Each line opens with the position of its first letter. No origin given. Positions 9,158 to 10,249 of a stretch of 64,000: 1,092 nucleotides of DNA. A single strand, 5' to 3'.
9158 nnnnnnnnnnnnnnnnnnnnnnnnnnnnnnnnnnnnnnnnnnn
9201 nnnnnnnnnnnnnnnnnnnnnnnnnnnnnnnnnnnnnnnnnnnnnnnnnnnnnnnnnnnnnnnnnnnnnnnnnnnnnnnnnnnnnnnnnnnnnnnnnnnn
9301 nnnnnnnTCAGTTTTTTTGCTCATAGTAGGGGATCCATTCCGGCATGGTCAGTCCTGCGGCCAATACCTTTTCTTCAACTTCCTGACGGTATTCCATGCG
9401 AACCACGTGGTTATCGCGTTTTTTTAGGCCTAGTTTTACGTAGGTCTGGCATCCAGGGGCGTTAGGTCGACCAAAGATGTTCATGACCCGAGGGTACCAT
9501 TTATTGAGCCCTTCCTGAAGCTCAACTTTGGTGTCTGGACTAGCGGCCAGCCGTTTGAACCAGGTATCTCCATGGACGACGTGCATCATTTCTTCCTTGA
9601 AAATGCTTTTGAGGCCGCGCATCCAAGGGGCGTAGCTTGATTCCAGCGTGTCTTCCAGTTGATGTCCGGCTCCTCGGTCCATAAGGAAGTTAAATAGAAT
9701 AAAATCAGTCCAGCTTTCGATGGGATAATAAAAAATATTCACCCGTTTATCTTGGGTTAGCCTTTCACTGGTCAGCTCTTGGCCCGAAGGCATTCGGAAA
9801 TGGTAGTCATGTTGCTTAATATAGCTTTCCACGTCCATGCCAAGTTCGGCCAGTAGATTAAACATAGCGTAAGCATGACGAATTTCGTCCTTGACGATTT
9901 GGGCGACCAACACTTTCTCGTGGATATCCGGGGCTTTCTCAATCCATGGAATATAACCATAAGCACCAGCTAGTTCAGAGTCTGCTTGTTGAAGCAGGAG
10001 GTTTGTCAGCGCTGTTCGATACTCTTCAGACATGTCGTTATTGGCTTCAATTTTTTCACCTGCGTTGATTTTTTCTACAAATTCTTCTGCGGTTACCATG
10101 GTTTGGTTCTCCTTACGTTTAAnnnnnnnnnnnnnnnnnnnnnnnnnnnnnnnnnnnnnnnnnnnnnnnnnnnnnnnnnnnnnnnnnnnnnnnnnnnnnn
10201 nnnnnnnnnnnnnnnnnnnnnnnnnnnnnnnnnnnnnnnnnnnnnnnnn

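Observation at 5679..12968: paa-like CoA-ester catabolic operon with a lone PaaA-family diiron protein and no PaaBCDE/PaaK/PaaZ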

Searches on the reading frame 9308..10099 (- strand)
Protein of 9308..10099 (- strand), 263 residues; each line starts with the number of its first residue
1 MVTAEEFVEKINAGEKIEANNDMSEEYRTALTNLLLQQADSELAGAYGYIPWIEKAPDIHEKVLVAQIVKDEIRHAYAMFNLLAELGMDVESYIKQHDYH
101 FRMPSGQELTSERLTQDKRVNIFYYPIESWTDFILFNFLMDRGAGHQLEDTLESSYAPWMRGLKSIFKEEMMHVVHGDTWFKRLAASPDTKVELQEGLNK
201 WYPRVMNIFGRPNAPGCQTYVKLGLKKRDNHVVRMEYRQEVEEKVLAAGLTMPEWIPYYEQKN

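Call 3: search_protein_families(library=pfam, proteins=[window:9308-10099:-], max_evalue=0.01)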
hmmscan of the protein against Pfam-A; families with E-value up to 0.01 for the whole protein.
window:9308-10099:- (263 aa): 3 families
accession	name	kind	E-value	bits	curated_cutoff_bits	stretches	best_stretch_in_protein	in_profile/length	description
PF05138.18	PaaA_PaaC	-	4.1e-38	131.5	28.5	1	17-260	4-235/263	Phenylacetic acid catabolic protein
PF04305.20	DUF455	-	0.00021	21.4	34.3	1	162-189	181-208/247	Protein of unknown function (DUF455)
PF12902.13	Ferritin-like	-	0.0024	18.2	22.3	0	63-104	32-75/221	Ferritin-like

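Call 4: search_protein_families(library=ncbifam, proteins=[window:9308-10099:-], max_evalue=0.001)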
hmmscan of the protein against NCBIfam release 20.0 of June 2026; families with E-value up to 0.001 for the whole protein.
window:9308-10099:- (263 aa): 3 families
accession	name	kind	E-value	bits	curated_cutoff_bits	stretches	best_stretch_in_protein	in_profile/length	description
TIGR02156.2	PA_CoA_Oxy1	equivalog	3.7e-34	118.1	280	1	7-255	1-237/289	1,2-phenylacetyl-CoA epoxidase subunit PaaA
TIGR02158.1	PA_CoA_Oxy3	equivalog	2.4e-15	57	133.35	1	39-257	2-204/237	1,2-phenylacetyl-CoA epoxidase subunit PaaC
TIGR03225.1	benzo_boxB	equivalog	8.1e-11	41.4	499.1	1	9-185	84-254/471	benzoyl-CoA 2,3-epoxidase subunit BoxB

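Call 8: find_homologous_proteins(query=window:9308-10096:-, max_evalue=0.001)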
Query window:9308-10096:- (262 aa): 1453 proteins with E <= 0.001 among 2576 candidates; the best 120 are listed.
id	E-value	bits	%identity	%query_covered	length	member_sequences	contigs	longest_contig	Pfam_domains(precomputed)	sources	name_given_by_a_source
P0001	4.7e-162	556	91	100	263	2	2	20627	PF05138.19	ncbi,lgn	-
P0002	3.7e-139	481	77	100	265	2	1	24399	PF05138.19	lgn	-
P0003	7.3e-131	454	74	100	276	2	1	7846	PF05138.19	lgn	-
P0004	5.5e-126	438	71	100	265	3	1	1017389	PF05138.19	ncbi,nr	ncbi:MAG: phenylacetate-CoA oxygenase subunit PaaI [Cyanobacteria bacterium]|nr:phenylacetate-CoA ox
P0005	9.5e-112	391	63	99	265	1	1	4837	PF05138.19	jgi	jgi:ring-1,2-phenylacetyl-CoA epoxidase subunit PaaA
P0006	5.4e-110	385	64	99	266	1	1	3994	PF05138.19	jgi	jgi:ring-1,2-phenylacetyl-CoA epoxidase subunit PaaA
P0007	6.9e-110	385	64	99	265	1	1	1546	PF05138.19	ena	-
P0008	1.0e-109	384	63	98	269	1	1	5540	PF05138.19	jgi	jgi:ring-1,2-phenylacetyl-CoA epoxidase subunit PaaA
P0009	1.9e-109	383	64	99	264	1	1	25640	PF05138.19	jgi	jgi:ring-1,2-phenylacetyl-CoA epoxidase subunit PaaA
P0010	2.3e-109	383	64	99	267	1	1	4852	PF05138.19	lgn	-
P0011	2.8e-109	383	66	99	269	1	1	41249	PF13794.13,PF05138.19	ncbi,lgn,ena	-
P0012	4.1e-109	382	62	99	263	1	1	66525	PF05138.19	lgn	-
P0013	6.4e-109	382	63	99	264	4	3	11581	PF05138.19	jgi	jgi:ring-1,2-phenylacetyl-CoA epoxidase subunit PaaA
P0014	1.7e-108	380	63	99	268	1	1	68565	PF05138.19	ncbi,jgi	jgi:ring-1,2-phenylacetyl-CoA epoxidase subunit PaaA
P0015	2.0e-108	380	63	99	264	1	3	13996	PF05138.19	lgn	-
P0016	3.0e-108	379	65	99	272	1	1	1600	PF05138.19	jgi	jgi:ring-1,2-phenylacetyl-CoA epoxidase subunit PaaA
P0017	3.6e-108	379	63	99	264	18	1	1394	PF05138.19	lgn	-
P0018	5.9e-108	379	65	99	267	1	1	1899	PF05138.19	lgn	-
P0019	6.1e-108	378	62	99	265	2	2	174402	PF05138.19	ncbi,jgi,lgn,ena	jgi:ring-1,2-phenylacetyl-CoA epoxidase subunit PaaA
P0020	1.4e-107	377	63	99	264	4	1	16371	PF05138.19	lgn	-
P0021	2.5e-107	376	64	99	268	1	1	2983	PF05138.19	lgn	-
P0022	2.9e-107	376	63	99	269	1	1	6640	PF05138.19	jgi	jgi:ring-1,2-phenylacetyl-CoA epoxidase subunit PaaA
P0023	7.1e-107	375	64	99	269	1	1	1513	PF05138.19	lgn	-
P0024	8.3e-107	375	62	99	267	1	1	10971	PF05138.19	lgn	-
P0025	1.8e-106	374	62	99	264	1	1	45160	PF05138.19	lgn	-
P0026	3.0e-106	373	63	99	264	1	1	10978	PF05138.19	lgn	-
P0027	3.6e-106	373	63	99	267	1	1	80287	PF05138.19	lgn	-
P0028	4.4e-106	372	61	99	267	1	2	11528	PF05138.19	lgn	-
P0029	4.5e-106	372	62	99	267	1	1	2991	PF05138.19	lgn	-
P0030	5.9e-106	372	62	99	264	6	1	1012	PF05138.19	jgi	jgi:ring-1,2-phenylacetyl-CoA epoxidase subunit PaaA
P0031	7.5e-106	372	62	98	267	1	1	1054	PF05138.19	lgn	-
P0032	7.7e-106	372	62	99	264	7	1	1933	PF05138.19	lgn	-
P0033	2.0e-105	370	64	99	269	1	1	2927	PF05138.19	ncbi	-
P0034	3.0e-105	370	63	99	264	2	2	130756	PF05138.19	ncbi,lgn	-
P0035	4.5e-105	369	63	99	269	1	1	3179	PF05138.19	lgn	-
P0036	5.6e-105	369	62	99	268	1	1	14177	PF05138.19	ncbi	-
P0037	5.9e-105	369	61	99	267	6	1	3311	PF05138.19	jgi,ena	-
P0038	7.7e-105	368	60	99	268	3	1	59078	PF05138.19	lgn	-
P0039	9.4e-105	368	61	99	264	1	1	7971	PF05138.19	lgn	-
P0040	1.1e-104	368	61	98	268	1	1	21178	PF05138.19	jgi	jgi:ring-1,2-phenylacetyl-CoA epoxidase subunit PaaA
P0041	1.7e-104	367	63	98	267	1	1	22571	PF05138.19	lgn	-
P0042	1.8e-104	367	61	99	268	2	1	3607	PF05138.19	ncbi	-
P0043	2.1e-104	367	62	99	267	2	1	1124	PF05138.19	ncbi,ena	-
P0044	3.8e-104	366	63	98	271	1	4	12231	PF05138.19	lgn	-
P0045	4.4e-104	366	61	99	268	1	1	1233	PF05138.19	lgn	-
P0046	4.7e-104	366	60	99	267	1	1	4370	PF05138.19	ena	-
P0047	6.1e-104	365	62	99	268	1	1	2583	PF05138.19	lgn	-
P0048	1.6e-103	364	59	99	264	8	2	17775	PF05138.19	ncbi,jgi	jgi:ring-1,2-phenylacetyl-CoA epoxidase subunit PaaA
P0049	5.6e-103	362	61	99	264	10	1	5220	PF05138.19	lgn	-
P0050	5.6e-103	362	62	98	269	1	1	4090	PF05138.19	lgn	-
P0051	6.0e-103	362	61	99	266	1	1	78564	PF05138.19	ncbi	-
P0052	6.7e-103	362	61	99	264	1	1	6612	PF05138.19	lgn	-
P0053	8.4e-103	362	62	99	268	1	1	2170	PF05138.19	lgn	-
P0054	9.5e-103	361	59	99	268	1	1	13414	PF05138.19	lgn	-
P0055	1.9e-102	360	60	99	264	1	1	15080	PF05138.19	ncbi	-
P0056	6.6e-102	359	59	99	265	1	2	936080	PF05138.19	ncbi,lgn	ncbi:MAG: Phenylacetic acid catabolic protein [Candidatus Melainabacteria bacterium]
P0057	9.9e-102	358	59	99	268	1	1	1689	PF05138.19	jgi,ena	-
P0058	1.5e-101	358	60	99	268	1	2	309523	PF05138.19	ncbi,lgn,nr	ncbi:MAG: Phenylacetic acid catabolic protein [Vampirovibrionales bacterium]|nr:Phenylacetic acid ca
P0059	2.3e-101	357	59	99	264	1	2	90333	PF05138.19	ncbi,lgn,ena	-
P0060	3.6e-101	356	62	99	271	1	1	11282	PF05138.19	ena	-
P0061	4.4e-101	356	61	98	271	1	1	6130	PF04305.21,PF05138.19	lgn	-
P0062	8.5e-101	355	61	99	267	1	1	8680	PF05138.19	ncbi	-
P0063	1.2e-99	351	60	99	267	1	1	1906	PF05138.19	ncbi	-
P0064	3.3e-99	350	60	98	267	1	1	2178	PF05138.19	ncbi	-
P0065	1.2e-98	348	60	99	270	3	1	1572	PF05138.19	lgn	-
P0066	1.6e-98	348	59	99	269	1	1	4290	PF05138.19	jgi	jgi:ring-1,2-phenylacetyl-CoA epoxidase subunit PaaA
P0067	2.1e-98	347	59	97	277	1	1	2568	PF05138.19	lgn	-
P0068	3.9e-98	346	58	98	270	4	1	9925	PF05138.19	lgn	-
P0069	6.8e-98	346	60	98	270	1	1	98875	PF05138.19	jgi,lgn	jgi:ring-1,2-phenylacetyl-CoA epoxidase subunit PaaA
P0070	7.3e-98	345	59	98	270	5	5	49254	PF05138.19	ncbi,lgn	-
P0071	1.6e-97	344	59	99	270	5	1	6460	PF05138.19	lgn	-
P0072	1.0e-96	342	58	97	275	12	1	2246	PF05138.19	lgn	-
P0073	4.9e-95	336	57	96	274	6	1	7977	PF05138.19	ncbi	-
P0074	7.6e-95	336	57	97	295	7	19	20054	PF05138.19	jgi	jgi:ring-1,2-phenylacetyl-CoA epoxidase subunit PaaA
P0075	1.2e-94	335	57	98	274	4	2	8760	PF05138.19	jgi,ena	-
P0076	2.1e-94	334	57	97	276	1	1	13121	PF05138.19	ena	-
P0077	4.1e-94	333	56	95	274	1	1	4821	PF05138.19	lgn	-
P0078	9.1e-94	332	61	90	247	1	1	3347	PF05138.19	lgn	-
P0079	9.9e-94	332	55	97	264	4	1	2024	PF05138.19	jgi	jgi:ring-1,2-phenylacetyl-CoA epoxidase subunit PaaA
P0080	1.0e-93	332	57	99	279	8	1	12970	PF05138.19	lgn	-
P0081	1.6e-93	331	56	97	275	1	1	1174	PF05138.19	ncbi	-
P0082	1.6e-93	331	55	99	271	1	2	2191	PF05138.19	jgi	jgi:ring-1,2-phenylacetyl-CoA epoxidase subunit PaaA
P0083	1.7e-93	331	56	98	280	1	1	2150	PF05138.19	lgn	-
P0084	1.8e-93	331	57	97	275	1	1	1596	PF05138.19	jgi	-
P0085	1.9e-93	331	56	97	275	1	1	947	PF05138.19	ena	-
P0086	3.1e-93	330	59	98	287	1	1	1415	PF05138.19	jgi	-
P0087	3.4e-93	330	57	97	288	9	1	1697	PF05138.19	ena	-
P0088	3.7e-93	330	56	98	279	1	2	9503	PF05138.19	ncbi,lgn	-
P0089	4.8e-93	330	57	98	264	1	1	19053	PF05138.19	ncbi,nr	ncbi:MAG: phenylacetate-CoA oxygenase subunit PaaI [Chloroflexi bacterium]|nr:phenylacetate-CoA oxyg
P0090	5.6e-93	329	57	97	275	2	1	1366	PF05138.19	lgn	-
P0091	5.8e-93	329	57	97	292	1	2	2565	PF05138.19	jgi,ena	jgi:ring-1,2-phenylacetyl-CoA epoxidase subunit PaaA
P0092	6.8e-93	329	57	95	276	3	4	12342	PF05138.19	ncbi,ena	-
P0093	7.1e-93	329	56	97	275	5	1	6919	PF05138.19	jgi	-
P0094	7.2e-93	329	55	99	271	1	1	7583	PF05138.19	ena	-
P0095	9.2e-93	329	57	99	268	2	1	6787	PF05138.19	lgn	-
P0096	9.6e-93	329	55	99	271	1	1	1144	PF05138.19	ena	-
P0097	1.0e-92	329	57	97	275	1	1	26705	PF05138.19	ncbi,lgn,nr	ncbi:MAG: phenylacetate-CoA oxygenase subunit PaaI [Elusimicrobia bacterium]|nr:phenylacetate-CoA ox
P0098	1.2e-92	328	55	100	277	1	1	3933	PF05138.19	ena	-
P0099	1.5e-92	328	55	98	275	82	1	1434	PF05138.19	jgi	jgi:ring-1,2-phenylacetyl-CoA epoxidase subunit PaaA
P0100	2.1e-92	328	55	98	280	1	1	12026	PF05138.19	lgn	-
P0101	2.7e-92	327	55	97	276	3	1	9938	PF05138.19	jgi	jgi:ring-1,2-phenylacetyl-CoA epoxidase subunit PaaA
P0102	2.8e-92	327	56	97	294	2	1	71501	PF05138.19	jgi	-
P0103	3.4e-92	327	55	98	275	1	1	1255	PF05138.19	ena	-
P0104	3.7e-92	327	56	97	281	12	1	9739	PF05138.19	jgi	jgi:ring-1,2-phenylacetyl-CoA epoxidase subunit PaaA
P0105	3.8e-92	327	56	98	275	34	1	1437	PF05138.19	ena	-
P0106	4.2e-92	327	56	97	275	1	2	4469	PF05138.19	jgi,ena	-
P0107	4.3e-92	327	56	97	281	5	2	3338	PF05138.19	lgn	-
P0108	4.4e-92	327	55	98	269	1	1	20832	PF05138.19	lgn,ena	-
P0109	4.6e-92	326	56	97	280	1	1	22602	PF05138.19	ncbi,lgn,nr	ncbi:MAG: hypothetical protein EPO24_16310 [Bacteroidetes bacterium]|nr:MAG: hypothetical protein EP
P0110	4.6e-92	326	57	97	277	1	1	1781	PF05138.19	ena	-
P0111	6.6e-92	326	55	96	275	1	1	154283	PF05138.19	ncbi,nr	ncbi:MAG: phenylacetate-CoA oxygenase subunit PaaI [Elusimicrobia bacterium]|nr:phenylacetate-CoA ox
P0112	7.3e-92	326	56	97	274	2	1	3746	PF05138.19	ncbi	-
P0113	7.4e-92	326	58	98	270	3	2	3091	PF05138.19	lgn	-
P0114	7.6e-92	326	55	97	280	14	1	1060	PF05138.19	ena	-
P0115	7.7e-92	326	57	98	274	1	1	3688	PF05138.19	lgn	-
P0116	8.1e-92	326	55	97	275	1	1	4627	PF05138.19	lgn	-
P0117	8.2e-92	326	55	98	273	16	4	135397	PF05138.19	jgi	jgi:ring-1,2-phenylacetyl-CoA epoxidase subunit PaaA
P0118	8.6e-92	326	56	97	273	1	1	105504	PF05138.19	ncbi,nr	ncbi:MAG: phenylacetate-CoA oxygenase subunit PaaI [Elusimicrobia bacterium]|nr:phenylacetate-CoA ox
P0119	9.0e-92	325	56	97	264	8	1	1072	PF05138.19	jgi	jgi:ring-1,2-phenylacetyl-CoA epoxidase subunit PaaA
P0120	9.1e-92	325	57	93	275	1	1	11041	PF05138.19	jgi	jgi:ring-1,2-phenylacetyl-CoA epoxidase subunit PaaA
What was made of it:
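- NCBI names some clade members 'PaaI' (the old name for PaaC) (call 8).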

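Call 9: find_encoding_contigs(protein=window:9308-10099:-, flank=10000, max_places=4)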
Protein window:9308-10099:- (263 aa): 1 contig read that carries it; 1 place shown.
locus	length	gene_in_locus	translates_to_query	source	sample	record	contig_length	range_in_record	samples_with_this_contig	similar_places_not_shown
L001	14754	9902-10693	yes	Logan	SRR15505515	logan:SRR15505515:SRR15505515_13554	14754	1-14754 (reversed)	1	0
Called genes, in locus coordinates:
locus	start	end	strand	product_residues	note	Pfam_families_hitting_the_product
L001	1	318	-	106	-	?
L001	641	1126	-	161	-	PF01625:PMSR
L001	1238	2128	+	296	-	PF00535:Glycos_transf_2, PF10111:Glyco_tranf_2_2, PF13641:Glyco_tranf_2_3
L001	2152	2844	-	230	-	PF01965:DJ-1_PfpI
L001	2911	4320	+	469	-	PF01565:FAD_binding_4, PF02913:FAD-oxidase_C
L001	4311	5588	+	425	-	PF01565:FAD_binding_4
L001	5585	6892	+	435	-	PF13187:Fer4_9 (faint), PF00037:Fer4 (faint), PF12838:Fer4_7, PF13183:Fer4_8, PF13237:Fer4_10 (weak), PF13484:Fer4_16 (weak), PF13534:Fer4_17, PF02754:CCG, +2 more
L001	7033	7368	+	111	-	PF07110:EthD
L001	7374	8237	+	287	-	PF00378:ECH_1, PF16113:ECH_2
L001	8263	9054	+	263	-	PF00378:ECH_1, PF16113:ECH_2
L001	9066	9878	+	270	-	PF00378:ECH_1, PF16113:ECH_2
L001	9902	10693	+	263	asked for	PF05138:PaaA_PaaC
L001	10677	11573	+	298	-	PF02737:3HCDH_N, PF00725:3HCDH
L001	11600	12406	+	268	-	PF00725:3HCDH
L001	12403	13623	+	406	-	PF00108:Thiolase_N, PF02803:Thiolase_C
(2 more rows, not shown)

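Call 10: find_encoding_contigs(protein=P0004, flank=10000, max_places=3)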
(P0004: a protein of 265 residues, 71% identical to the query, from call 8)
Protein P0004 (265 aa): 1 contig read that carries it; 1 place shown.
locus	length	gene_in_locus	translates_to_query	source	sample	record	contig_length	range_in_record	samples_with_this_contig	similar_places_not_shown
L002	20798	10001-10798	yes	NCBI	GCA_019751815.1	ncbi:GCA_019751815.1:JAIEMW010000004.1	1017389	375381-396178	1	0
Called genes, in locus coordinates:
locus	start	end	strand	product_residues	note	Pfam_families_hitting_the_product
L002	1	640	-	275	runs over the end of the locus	-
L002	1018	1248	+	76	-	-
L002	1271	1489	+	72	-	PF01361:Tautomerase, PF14552:Tautomerase_2 (weak)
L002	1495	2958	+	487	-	PF01565:FAD_binding_4, PF02913:FAD-oxidase_C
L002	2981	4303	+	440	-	PF01565:FAD_binding_4 (weak)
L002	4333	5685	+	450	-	PF12797:Fer4_2 (faint), PF13187:Fer4_9 (faint), PF13237:Fer4_10 (faint), PF00037:Fer4 (faint), PF12838:Fer4_7, PF13183:Fer4_8, PF13534:Fer4_17, PF02754:CCG, +2 more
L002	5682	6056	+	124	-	PF22636:FlK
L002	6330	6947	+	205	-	-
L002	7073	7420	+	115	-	PF07110:EthD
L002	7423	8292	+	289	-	PF00378:ECH_1, PF16113:ECH_2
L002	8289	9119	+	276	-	PF00378:ECH_1, PF16113:ECH_2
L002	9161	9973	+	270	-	PF00378:ECH_1, PF16113:ECH_2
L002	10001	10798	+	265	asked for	PF05138:PaaA_PaaC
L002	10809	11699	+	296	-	PF02737:3HCDH_N, PF00725:3HCDH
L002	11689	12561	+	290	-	PF00725:3HCDH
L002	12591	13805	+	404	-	PF00108:Thiolase_N, PF02803:Thiolase_C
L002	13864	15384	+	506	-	PF00171:Aldedh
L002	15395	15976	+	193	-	PF06835:LptC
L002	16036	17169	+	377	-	-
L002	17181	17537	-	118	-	-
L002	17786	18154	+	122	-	-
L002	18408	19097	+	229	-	-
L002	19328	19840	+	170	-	-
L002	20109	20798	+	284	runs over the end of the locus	-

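Call 11: find_encoding_contigs(protein=P0111, flank=10000, max_places=2)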
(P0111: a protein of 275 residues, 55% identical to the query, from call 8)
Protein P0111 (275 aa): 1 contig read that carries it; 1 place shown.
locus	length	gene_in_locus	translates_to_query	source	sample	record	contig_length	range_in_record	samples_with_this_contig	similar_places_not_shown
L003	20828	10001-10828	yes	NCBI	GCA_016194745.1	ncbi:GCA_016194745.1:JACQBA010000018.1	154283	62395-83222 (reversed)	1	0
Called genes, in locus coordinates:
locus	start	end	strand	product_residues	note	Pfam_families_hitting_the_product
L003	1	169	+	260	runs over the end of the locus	-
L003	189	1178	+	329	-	PF00092:VWA, PF13519:VWA_2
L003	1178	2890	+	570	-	PF00092:VWA, PF13519:VWA_2, PF13181:TPR_8 (faint), PF13174:TPR_6 (faint), PF14559:TPR_19 (faint), PF13414:TPR_11 (faint), PF00515:TPR_1, PF07719:TPR_2 (weak)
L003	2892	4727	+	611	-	PF13584:BatD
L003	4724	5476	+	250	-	PF13414:TPR_11 (weak), PF13428:TPR_14 (faint), PF13432:TPR_16 (weak), PF24575:TPR_Slam (weak), PF14559:TPR_19 (faint), PF08239:SH3_3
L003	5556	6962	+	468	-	PF00206:Lyase_1, PF10415:FumaraseC_C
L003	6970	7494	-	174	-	-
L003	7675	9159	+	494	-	PF01471:PG_binding_1 (faint)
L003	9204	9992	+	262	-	PF00378:ECH_1, PF16113:ECH_2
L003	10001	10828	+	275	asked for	PF05138:PaaA_PaaC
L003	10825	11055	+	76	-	-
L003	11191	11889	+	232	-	-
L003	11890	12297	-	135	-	-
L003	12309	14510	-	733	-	PF00515:TPR_1 (faint), PF07719:TPR_2 (faint), PF13181:TPR_8 (faint), PF13432:TPR_16 (weak), PF00069:Pkinase, PF07714:PK_Tyr_Ser-Thr, PF03109:ABC1 (weak), PF17667:Pkinase_fungal (weak), +3 more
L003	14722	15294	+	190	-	-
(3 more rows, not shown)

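Call 12: find_encoding_contigs(protein=P0019, flank=10000, max_places=2)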
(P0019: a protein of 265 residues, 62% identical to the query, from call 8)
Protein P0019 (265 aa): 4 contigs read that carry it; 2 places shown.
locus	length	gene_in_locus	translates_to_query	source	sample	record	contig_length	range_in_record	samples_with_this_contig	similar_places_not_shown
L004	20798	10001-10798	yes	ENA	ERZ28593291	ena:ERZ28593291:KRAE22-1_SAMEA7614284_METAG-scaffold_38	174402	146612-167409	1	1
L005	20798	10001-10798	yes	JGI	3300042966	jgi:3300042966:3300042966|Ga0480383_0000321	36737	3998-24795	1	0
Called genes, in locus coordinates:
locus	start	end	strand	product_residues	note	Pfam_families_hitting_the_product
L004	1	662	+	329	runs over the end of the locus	-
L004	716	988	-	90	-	-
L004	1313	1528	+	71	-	-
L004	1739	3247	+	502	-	PF01565:FAD_binding_4, PF02913:FAD-oxidase_C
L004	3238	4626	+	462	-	PF01565:FAD_binding_4 (weak)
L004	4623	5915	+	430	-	PF12797:Fer4_2 (faint), PF13183:Fer4_8, PF13187:Fer4_9 (faint), PF13237:Fer4_10 (faint), PF12838:Fer4_7, PF13484:Fer4_16 (weak), PF13534:Fer4_17, PF02754:CCG, +3 more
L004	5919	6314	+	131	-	PF03061:4HBT (faint), PF22636:FlK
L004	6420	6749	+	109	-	PF07110:EthD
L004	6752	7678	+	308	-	PF00378:ECH_1, PF16113:ECH_2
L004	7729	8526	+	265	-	PF00378:ECH_1, PF16113:ECH_2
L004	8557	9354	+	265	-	PF00378:ECH_1, PF16113:ECH_2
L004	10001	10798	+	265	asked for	PF05138:PaaA_PaaC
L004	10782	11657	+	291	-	PF01210:NAD_Gly3P_dh_N (weak), PF02737:3HCDH_N, PF03446:NAD_binding_2 (weak), PF00725:3HCDH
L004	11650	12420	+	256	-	PF00725:3HCDH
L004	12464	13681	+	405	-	PF00108:Thiolase_N, PF02803:Thiolase_C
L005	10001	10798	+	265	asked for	PF05138:PaaA_PaaC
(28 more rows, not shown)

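Call 44: predict_structure(alignment_id=A1)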
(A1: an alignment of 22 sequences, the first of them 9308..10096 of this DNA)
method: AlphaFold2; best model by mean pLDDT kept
length: 262 residues; sequences in the alignment: 22
mean_pLDDT: 93.7   pTM: 0.89
mean pLDDT of the five models: 93.7, 93.5, 93.2, 92.6, 92.4
residues with pLDDT >= 90: 225; 70-90: 35; 50-70: 1; < 50: 1
segments of 3 or more residues with pLDDT < 50: none
pLDDT, mean of each block of 10 residues (from residue 1): 88 92 95 96 96 96 98 97 96 96 85 90 95 97 93 93 93 97 97 97 91 94 94 96 98 85 51
secondary structure, 60 per line:
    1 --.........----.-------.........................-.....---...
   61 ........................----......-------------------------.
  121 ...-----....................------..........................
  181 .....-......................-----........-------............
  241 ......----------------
elements in order: H3-11 H24-48 H50-54 H58-84 H89-94 H120-123 H129-148 H156-185 H187-208 H214-221 H229-246

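Call 46: search_protein_representatives(protein=window:9308-10096:-)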
Query: 262 residues. Proteins with E-value up to 0.001 (for the whole library): 810; up to 1e-10: 288; up to 1e-30: 26. The best 150 are listed.
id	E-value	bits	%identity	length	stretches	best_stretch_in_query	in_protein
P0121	3.3e-83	295.7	50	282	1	2-260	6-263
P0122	4.0e-58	213.5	52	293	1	5-186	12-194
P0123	1.4e-57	211.8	58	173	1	7-168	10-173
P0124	1.5e-56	208.4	41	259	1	4-250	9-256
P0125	5.5e-56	206.5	46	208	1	2-206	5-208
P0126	3.6e-55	203.9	44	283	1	3-257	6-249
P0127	7.6e-50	186.4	60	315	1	36-192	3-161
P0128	1.4e-48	182.2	37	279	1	3-253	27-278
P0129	1.3e-46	175.8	57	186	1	3-143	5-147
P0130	6.2e-45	170.3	40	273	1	4-254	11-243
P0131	8.7e-45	169.8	36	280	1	15-258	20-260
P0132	6.1e-42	160.5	37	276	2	119-255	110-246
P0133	8.0e-42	160.1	41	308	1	3-244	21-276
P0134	7.9e-41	156.8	32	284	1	5-259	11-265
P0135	3.9e-39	151.3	38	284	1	3-250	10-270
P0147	1.2e-30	123.5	39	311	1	4-214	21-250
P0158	1.1e-27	113.7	41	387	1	63-236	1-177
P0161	4.8e-27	111.7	33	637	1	8-252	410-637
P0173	3.3e-25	105.6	31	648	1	3-253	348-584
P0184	3.5e-23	99.0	29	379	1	4-252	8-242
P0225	3.8e-19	85.8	33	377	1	15-240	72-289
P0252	5.5e-17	78.7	31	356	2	121-253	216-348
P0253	5.7e-17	78.7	29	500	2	19-253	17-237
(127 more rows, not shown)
